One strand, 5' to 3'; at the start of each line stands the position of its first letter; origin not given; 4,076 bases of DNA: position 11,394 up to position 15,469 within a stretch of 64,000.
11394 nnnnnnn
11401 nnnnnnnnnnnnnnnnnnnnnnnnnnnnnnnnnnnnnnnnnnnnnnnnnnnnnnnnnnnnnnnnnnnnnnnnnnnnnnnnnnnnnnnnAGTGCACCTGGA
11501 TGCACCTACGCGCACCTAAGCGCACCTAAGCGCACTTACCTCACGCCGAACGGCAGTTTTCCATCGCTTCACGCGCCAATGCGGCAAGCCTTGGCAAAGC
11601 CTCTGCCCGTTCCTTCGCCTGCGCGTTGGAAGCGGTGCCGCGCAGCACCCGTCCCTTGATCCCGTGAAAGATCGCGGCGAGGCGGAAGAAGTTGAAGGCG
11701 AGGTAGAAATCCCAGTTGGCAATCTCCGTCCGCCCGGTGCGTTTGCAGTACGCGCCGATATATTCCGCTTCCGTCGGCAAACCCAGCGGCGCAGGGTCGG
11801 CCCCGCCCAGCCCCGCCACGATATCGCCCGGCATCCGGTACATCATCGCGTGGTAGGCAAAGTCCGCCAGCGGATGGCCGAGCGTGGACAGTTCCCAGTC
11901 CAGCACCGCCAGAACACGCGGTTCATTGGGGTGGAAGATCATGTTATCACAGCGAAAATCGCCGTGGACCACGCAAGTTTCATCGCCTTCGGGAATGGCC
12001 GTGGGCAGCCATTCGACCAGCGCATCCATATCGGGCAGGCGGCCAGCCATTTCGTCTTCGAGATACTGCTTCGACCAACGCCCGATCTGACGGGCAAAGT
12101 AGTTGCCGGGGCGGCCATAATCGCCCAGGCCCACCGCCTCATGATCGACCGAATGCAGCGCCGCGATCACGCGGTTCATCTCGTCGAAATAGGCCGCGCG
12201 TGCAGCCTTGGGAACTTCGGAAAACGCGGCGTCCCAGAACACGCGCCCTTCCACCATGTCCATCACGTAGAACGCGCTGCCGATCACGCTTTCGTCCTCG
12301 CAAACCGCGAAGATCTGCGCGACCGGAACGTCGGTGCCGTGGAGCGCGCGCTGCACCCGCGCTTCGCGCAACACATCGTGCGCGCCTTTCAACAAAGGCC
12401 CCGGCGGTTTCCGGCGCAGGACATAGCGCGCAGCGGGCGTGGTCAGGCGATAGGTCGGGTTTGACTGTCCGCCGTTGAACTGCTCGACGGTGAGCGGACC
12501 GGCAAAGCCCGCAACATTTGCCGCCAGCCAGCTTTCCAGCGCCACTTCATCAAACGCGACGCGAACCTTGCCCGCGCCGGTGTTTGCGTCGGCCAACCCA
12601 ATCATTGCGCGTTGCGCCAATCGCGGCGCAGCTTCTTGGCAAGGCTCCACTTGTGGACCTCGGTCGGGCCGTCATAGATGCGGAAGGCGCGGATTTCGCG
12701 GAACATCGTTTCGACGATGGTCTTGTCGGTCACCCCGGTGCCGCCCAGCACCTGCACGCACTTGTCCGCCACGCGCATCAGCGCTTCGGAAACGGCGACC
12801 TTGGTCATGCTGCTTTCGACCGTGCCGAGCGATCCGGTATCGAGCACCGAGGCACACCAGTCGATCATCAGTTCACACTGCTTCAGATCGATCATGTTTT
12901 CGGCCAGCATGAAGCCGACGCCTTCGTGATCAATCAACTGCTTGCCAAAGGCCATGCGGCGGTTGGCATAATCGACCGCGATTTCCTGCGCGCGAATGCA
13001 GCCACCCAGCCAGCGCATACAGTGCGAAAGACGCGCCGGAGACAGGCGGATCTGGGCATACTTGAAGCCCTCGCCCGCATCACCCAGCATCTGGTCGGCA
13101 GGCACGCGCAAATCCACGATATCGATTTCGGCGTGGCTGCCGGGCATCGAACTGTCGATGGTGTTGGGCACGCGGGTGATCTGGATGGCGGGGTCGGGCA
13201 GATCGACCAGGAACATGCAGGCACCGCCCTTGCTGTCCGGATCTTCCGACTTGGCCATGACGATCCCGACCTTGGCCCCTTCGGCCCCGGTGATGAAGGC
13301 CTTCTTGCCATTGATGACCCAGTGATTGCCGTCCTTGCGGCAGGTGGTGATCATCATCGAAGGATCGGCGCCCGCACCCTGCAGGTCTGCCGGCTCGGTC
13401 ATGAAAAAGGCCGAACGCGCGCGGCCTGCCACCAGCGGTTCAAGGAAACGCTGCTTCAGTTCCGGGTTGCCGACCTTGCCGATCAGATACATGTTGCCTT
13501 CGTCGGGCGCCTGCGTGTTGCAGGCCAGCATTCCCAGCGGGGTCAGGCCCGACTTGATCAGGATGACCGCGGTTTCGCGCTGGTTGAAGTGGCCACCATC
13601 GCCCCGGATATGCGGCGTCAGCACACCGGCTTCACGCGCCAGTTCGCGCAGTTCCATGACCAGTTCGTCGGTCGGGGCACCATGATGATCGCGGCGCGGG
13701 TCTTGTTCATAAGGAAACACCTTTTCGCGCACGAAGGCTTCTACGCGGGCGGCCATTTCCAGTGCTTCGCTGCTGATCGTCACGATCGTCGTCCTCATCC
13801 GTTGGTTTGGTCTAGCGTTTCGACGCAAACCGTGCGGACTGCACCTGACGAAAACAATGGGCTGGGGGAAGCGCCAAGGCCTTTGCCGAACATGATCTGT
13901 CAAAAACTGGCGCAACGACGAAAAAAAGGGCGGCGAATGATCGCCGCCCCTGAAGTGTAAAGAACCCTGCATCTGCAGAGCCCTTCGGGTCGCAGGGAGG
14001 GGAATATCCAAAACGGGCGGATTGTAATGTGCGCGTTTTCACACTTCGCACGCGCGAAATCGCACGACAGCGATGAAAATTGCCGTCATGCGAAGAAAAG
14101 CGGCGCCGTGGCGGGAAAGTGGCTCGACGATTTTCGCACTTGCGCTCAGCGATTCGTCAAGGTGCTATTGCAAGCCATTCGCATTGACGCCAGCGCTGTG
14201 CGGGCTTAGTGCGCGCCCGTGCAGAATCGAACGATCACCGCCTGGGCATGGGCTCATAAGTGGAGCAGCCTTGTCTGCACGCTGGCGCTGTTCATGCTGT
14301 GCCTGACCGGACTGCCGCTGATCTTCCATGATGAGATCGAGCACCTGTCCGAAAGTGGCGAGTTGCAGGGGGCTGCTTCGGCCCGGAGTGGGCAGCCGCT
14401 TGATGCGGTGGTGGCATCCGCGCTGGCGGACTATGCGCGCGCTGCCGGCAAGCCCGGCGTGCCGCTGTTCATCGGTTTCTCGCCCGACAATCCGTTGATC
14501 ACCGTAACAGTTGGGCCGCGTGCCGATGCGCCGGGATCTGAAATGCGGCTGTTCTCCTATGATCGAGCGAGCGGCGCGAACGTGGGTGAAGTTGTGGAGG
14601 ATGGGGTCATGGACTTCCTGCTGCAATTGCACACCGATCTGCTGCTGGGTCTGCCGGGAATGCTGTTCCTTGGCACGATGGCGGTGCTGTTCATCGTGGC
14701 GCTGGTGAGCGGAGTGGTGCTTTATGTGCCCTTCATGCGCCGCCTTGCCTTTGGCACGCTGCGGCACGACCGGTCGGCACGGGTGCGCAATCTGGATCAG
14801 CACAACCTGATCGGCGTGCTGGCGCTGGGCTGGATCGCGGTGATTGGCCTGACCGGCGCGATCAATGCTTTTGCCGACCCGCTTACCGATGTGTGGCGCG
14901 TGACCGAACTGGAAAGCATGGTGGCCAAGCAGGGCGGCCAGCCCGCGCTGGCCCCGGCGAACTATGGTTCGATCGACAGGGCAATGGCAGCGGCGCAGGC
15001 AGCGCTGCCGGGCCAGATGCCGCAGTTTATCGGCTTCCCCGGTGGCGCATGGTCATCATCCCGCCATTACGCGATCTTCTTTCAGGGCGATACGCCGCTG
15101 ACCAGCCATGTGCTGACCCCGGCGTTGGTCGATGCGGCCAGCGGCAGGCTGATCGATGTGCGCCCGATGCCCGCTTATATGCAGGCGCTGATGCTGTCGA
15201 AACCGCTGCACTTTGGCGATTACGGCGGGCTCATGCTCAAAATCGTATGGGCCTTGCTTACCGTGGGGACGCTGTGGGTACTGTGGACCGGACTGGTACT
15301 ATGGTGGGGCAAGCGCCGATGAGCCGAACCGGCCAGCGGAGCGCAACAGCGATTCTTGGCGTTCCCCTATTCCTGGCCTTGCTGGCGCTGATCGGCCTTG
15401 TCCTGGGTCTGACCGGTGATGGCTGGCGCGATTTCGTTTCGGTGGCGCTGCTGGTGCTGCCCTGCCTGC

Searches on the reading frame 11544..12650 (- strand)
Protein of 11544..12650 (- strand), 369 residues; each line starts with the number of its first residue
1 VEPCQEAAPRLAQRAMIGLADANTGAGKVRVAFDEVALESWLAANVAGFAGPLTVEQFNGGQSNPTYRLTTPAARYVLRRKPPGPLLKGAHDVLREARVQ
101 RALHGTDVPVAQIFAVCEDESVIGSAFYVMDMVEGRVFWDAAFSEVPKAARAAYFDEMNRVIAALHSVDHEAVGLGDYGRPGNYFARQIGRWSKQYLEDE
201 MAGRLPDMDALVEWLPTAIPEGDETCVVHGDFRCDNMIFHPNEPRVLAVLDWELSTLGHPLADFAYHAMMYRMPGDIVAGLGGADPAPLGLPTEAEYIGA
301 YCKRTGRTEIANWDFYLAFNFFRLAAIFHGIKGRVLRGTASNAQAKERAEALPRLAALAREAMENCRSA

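Call 112: search_protein_families(library=pfam, proteins=[window:11544-12650:-], max_evalue=0.00001)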
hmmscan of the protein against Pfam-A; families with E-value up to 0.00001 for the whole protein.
window:11544-12650:- (369 aa): 1 family
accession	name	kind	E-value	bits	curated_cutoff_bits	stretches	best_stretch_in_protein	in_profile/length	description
PF01636.29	APH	-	1.1e-52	179.7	23.2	1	54-277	1-219/239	Phosphotransferase enzyme family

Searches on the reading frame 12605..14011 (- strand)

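Call 112: search_protein_families(library=pfam, proteins=[window:12605-14011:-], max_evalue=0.00001)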
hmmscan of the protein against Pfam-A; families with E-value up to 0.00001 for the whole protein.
window:12605-14011:- (469 aa): 4 families
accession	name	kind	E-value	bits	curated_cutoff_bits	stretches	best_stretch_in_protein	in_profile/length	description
PF00441.29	Acyl-CoA_dh_1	-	2.9e-36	125.3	22.4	1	313-460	1-148/150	Acyl-CoA dehydrogenase, C-terminal domain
PF02770.24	Acyl-CoA_dh_M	-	2.3e-14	53.8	33.3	1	201-283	1-80/97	Acyl-CoA dehydrogenase, middle domain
PF08028.16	Acyl-CoA_dh_2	-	1e-07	32.7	22.7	1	329-446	2-129/134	Acyl-CoA dehydrogenase, C-terminal domain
PF02771.21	Acyl-CoA_dh_N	-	3.4e-06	27.9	22.9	1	81-196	2-112/113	Acyl-CoA dehydrogenase, N-terminal domain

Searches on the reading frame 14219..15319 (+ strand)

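Call 112: search_protein_families(library=pfam, proteins=[window:14219-15319:+], max_evalue=0.00001)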
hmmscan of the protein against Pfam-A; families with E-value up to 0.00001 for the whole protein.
window:14219-15319:+ (367 aa): 1 family
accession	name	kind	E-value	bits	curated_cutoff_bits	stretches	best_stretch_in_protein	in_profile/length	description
PF03929.21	PepSY_TM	-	7.3e-57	193.9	28.8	1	10-365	1-295/295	PepSY-associated TM region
